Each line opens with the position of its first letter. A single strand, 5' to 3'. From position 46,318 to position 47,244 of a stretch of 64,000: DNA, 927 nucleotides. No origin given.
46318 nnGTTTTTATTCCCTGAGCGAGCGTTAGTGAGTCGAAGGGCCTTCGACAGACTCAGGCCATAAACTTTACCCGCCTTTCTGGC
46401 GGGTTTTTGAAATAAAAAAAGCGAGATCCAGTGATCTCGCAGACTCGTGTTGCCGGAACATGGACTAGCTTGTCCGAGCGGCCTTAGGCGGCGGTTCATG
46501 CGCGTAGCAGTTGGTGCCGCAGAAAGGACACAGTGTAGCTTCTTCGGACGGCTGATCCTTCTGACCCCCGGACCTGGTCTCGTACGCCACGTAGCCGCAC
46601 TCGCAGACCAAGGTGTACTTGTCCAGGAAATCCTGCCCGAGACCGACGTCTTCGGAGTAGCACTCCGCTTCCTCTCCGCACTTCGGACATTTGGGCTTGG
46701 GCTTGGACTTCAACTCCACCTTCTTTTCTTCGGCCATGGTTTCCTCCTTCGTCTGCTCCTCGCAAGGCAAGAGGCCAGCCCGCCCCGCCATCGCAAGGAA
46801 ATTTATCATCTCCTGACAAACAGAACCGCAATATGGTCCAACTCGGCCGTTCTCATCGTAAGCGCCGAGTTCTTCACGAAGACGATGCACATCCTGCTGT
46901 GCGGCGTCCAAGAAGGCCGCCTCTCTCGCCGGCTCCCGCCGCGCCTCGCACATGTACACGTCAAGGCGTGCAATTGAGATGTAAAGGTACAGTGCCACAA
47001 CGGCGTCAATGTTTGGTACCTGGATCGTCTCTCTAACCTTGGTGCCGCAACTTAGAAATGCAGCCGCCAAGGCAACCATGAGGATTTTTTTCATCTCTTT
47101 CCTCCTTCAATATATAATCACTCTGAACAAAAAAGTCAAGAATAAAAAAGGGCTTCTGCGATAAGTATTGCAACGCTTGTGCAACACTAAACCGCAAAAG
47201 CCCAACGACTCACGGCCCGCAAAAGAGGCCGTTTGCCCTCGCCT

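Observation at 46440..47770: GC-rich island c: two paralogous Cys-rich (lipo)proteins sharing a novel ~70-aa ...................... domain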

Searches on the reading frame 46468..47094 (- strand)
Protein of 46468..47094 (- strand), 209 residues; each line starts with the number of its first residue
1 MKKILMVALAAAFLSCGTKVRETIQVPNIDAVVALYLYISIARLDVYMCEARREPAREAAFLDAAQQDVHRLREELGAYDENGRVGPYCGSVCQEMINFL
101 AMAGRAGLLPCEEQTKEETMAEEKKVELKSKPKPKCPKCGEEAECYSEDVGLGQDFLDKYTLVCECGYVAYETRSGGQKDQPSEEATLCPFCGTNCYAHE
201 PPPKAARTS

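Call 6: search_protein_families(library=pfam, proteins=[window:46468-47094:-], max_evalue=10)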
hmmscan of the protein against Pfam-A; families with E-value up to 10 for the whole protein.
window:46468-47094:- (209 aa): 8 families
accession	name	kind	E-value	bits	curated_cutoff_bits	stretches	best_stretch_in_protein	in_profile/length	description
PF08139.17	LPAM_1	-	0.32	12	20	1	1-15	1-15/18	Prokaryotic membrane lipoprotein lipid attachment site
PF03884.20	YacG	-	0.55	10.4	25.5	0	183-197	13-27/52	DNA gyrase inhibitor YacG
PF13240.11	Zn_Ribbon_1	-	0.84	10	25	2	135-142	1-8/23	zinc-ribbon domain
PF25751.1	Methanobactin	-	1.5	9.1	27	1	82-93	14-25/27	Methanobactin copper-binding peptide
PF14369.11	Zn_ribbon_19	-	1.7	9.3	30.8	1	183-194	18-29/35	zinc-ribbon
PF14169.11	YdjO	-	2.4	8.4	27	1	128-142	34-48/59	Cold-inducible protein YdjO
PF24921.1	RING_XB3-XBAT31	-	7.3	7.2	50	1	170-194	29-53/57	E3 ubiquitin-protein ligase XB3/XBAT31 RING finger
PF09180.16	ProRS-C_1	-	8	7.1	31.5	1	110-146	23-64/71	Prolyl-tRNA synthetase, C-terminal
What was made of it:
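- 46465..46761 (-): Z module, fused in frame to A (residues 112-209): own SD AAGGAGG (46749-46743), own ATG (46737), 8 Cys and 1 His in CxxC / CxC / CxxCx3Cx2H motifs. Pfam zinc-ribbon matches are only E=0.8 (call 6).
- On Zinc ribbon (Z module / A tail): Pfam Zn_Ribbon_1 gives E=0.84 and YacG 0.55 (call 6).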

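Call 7: search_protein_families(library=ncbifam, proteins=[window:46468-47094:-], max_evalue=10)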
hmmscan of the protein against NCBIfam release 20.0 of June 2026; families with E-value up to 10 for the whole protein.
window:46468-47094:- (209 aa): 4 families
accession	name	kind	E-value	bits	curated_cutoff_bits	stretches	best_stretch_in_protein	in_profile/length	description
TIGR03655.1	anti_R_Lar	subfamily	0.81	10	39.6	1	135-175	3-40/55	Lar family restriction alleviation protein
NF002362.0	PRK01343.1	equivalog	2.1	8.1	79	1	118-143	4-28/66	DNA gyrase inhibitor YacG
TIGR02605.1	CxxC_CxxC_SSSS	subfamily_domain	7.2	6.8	31.3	1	125-142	18-36/52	FmdB family zinc ribbon protein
NF001607.0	PRK00398.1-4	equivalog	8.2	6.2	89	1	189-207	31-48/53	DNA-directed RNA polymerase subunit P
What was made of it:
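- Closest known: Zinc-ribbon small proteins. Different: Pfam and NCBIfam matches are far below threshold, E=0.8 and above (calls 6, 7).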

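Call 9: find_homologous_proteins(query=window:46468-47094:-, max_evalue=0.01)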
Query window:46468-47094:- (209 aa): 1 proteins with E <= 0.01 among 805 candidates.
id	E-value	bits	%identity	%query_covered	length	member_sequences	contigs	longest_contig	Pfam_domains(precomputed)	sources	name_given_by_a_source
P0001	4.1e-90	319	99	67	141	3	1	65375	-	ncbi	ncbi:MAG: hypothetical protein WC348_02980 [Patescibacteria group bacterium]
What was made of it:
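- Tried and rejected: Homologues of A. A word-indexed search with A alone found only itself (call 9).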

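Call 50: search_protein_families(library=phrogs, proteins=[window:46468-47094:-], max_evalue=1)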
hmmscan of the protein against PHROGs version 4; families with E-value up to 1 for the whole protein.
window:46468-47094:- (209 aa): 7 families
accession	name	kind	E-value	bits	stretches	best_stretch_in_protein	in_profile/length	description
phrog_19173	-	unknown function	0.036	15.1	1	135-153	14-32/65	-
phrog_1494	-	unknown function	0.055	13.7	1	110-194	124-207/226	-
phrog_36993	-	unknown function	0.22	13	0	180-193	9-22/62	-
phrog_24972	-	unknown function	0.27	12.4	0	162-194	7-39/62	-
phrog_6422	-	moron, auxiliary metabolic gene and host takeover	0.29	12.5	1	118-150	16-47/120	Lar-like restriction alleviation protein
phrog_5749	-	integration and excision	0.33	10.4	0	110-145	11-47/421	transposase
phrog_18690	-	unknown function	0.49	11.5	1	1-33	1-33/99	-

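Call 51: search_protein_families(library=padloc, proteins=[window:46468-47094:-], max_evalue=1)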
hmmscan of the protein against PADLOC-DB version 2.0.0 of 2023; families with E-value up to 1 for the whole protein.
window:46468-47094:- (209 aa): 0 families
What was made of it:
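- There were no PHROG or PADLOC hits (calls 50, 51). There is no match to known immunity families (calls 6, 7, 51).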

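Call 55: find_homologous_proteins(query=A3, max_evalue=0.01)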
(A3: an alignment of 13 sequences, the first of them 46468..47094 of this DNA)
Query A3 (13 sequences) (209 aa, profile of the alignment): 16 proteins with E <= 0.01 among 6347 candidates.
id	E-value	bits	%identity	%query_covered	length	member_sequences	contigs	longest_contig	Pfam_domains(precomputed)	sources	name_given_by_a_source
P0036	6.5e-44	167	41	25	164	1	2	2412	-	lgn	-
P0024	1.4e-40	157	27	52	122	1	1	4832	-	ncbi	-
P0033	7.1e-35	138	38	29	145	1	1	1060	-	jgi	jgi:hypothetical protein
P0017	1.8e-34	137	32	46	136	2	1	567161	-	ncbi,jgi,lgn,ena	ncbi:MAG: hypothetical protein WC445_01945 [Patescibacteria group bacterium]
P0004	3.1e-34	136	42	35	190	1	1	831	-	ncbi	-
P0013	1.3e-33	134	32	50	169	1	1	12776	-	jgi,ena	-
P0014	2.8e-32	130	31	50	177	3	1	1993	-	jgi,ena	-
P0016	6.5e-32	128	41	35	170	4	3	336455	-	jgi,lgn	jgi:hypothetical protein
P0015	2.5e-31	127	38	44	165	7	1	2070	-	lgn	-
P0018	2.8e-31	126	42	33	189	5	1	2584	-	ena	-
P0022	1.5e-30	124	28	51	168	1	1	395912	-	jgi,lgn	jgi:hypothetical protein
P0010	1.6e-30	124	36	51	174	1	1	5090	-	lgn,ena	-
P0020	4.0e-30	123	41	32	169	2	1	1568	-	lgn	-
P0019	1.9e-27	114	42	22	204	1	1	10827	-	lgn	-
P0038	1.2e-25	108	39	29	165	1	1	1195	-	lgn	-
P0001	2.4e-15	75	99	67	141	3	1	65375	-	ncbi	ncbi:MAG: hypothetical protein WC348_02980 [Patescibacteria group bacterium]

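Call 71: predict_structure(alignment_id=A4)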
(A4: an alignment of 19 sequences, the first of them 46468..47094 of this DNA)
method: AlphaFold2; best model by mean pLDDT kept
length: 209 residues; sequences in the alignment: 19
mean_pLDDT: 72.4   pTM: 0.49
mean pLDDT of the five models: 72.4, 71.6, 71.1, 71.0, 70.5
residues with pLDDT >= 90: 69; 70-90: 37; 50-70: 76; < 50: 27
segments of 3 or more residues with pLDDT < 50: 150-158, 174-183, 205-208
pLDDT, mean of each block of 10 residues (from residue 1): 81 66 70 94 95 96 97 94 81 97 92 58 54 72 63 46 62 48 50 52 50
secondary structure, 60 per line:
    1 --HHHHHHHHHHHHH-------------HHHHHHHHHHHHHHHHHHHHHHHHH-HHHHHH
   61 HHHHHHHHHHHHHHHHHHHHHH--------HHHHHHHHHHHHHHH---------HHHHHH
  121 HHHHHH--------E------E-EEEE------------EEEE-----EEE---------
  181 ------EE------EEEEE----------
elements in order: H3-15 H29-53 H55-82 H91-105 H115-126 E144-147 E160-163 E169-171 E195-199
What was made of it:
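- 46762..47094 (-): Gene A proper, residues 1-111: signal peptide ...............-C16, then the three-helix domain (helices 29-53, 55-82, 91-105) with Cys49, 89, 93 and 111. AlphaFold2 gives pLDDT over 90 for residues 30-110 (call 71).
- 46465..46761 (-): The AF2 model here has low confidence (call 71).
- On Zinc ribbon (Z module / A tail): AF2 pLDDT is 46-72 with short strands (call 71).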

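Call 84: search_protein_families(library=pfam, alignment_id=A4, max_evalue=1)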
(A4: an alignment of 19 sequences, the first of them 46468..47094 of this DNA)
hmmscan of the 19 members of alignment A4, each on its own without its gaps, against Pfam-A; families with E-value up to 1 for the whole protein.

A. member 1, window:46468-47094:- (209 aa): 3 families
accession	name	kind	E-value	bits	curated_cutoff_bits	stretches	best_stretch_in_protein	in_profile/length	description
PF08139.17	LPAM_1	-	0.32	12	20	1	1-15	1-15/18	Prokaryotic membrane lipoprotein lipid attachment site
PF03884.20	YacG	-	0.55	10.4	25.5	0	183-197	13-27/52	DNA gyrase inhibitor YacG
PF13240.11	Zn_Ribbon_1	-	0.84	10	25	0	135-142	1-8/23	zinc-ribbon domain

B. families by the number of members that match (of 19 scanned): 19 families
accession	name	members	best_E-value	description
PF10060.15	DUF2298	1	0.00094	Uncharacterized membrane protein (DUF2298)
PF24396.1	DUF7541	1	0.024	Family of unknown function (DUF7541)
PF23600.1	DUF7139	1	0.03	Domain of unknown function (DUF7139)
PF17576.7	DUF5480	1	0.032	Family of unknown function (DUF5480)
PF00482.28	T2SSF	1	0.051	Type II secretion system (T2SS), protein F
PF19762.4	DUF6249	1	0.082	Domain of unknown function (DUF6249)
PF14555.12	UBA_4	1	0.082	UBA-like domain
PF19381.4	DUF5956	1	0.1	Family of unknown function (DUF5956)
PF01757.29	Acyl_transf_3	1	0.12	Acyltransferase domain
PF09740.14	DUF2043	1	0.13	Uncharacterized conserved protein (DUF2043)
PF18614.7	RNase_II_C_S1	1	0.13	RNase II-type exonuclease C-terminal S1 domain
PF08194.17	DIM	1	0.17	DIM protein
PF05683.17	Fumerase_C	1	0.26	Fumarase C-terminus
PF08139.17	LPAM_1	1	0.32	Prokaryotic membrane lipoprotein lipid attachment site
PF06772.16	LtrA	1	0.34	Bacterial low temperature requirement A protein (LtrA)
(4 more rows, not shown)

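Call 90: list_cluster_members(proteins=[P0001, P0002])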
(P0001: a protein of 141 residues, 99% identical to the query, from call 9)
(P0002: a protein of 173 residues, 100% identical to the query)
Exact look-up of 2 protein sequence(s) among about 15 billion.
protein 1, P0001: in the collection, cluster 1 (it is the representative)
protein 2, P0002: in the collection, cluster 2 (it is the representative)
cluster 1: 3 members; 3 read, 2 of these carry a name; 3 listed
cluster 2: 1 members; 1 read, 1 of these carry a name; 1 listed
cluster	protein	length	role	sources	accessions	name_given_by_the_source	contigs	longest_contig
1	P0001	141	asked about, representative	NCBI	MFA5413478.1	MAG: hypothetical protein WC348_02980 [Patescibacteria group bacterium]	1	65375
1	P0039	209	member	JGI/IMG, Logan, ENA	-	hypothetical protein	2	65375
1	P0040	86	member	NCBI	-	-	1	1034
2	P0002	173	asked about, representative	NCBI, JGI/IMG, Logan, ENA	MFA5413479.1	MAG: hypothetical protein WC348_02985 [Patescibacteria group bacterium] | hypothetical protein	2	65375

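Call 92: find_encoding_contigs(protein=P0040, flank=1500, max_places=3)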
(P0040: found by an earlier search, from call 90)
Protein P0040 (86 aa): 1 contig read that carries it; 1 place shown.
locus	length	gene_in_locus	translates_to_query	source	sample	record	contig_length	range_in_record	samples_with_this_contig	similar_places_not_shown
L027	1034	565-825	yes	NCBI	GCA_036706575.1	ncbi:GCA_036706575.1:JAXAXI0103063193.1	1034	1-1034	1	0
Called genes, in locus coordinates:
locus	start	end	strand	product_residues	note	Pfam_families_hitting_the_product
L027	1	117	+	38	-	?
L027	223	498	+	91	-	-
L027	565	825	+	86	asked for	-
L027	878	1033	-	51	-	?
